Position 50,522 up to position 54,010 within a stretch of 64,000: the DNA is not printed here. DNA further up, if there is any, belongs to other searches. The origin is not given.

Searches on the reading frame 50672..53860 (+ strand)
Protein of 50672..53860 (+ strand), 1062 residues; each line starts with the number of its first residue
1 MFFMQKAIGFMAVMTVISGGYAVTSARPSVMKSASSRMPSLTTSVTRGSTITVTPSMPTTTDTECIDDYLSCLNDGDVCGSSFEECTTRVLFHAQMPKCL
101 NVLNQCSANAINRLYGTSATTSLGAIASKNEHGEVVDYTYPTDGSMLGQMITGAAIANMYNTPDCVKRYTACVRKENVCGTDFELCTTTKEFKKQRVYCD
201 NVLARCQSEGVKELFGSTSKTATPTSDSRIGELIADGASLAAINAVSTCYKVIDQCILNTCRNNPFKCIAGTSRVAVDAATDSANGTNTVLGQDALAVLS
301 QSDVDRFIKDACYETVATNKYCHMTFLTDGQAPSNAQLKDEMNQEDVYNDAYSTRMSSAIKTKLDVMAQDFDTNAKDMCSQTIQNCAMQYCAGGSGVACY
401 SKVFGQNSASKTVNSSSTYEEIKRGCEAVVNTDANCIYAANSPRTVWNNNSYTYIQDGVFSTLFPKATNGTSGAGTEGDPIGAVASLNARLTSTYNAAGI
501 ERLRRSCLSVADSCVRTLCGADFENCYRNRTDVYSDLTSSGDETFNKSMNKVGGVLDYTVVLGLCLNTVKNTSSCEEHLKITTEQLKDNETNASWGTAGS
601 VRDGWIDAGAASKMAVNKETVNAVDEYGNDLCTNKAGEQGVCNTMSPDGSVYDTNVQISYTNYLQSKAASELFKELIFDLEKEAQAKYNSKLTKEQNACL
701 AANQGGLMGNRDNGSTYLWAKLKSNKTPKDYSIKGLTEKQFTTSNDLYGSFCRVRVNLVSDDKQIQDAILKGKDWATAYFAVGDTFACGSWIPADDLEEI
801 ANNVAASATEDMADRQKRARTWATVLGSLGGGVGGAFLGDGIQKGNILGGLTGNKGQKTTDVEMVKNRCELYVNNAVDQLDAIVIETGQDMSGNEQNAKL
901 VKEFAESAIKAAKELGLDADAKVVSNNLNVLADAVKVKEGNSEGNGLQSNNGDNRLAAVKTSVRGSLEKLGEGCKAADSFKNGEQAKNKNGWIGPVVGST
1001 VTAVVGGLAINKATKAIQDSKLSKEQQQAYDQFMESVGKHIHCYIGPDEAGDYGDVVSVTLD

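Call 3: search_protein_families(library=pfam, proteins=[window:50672-53860:+], max_evalue=1)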
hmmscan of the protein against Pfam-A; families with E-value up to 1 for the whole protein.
window:50672-53860:+ (1062 aa): 1 family
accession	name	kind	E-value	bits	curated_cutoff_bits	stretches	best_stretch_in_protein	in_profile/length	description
PF03682.18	UPF0158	-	0.14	12.6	21.1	1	650-688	81-119/157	Uncharacterised protein family (UPF0158)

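Call 4: search_protein_families(library=ncbifam, proteins=[window:50672-53860:+], max_evalue=1)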
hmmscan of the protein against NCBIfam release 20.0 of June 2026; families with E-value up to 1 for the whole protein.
window:50672-53860:+ (1062 aa): 1 family
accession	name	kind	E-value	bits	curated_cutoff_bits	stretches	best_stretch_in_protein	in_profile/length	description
NF053524.1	thylo_ssl2009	equivalog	0.54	11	58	0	993-1029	13-48/90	ssl2009 family thylakoid membrane protein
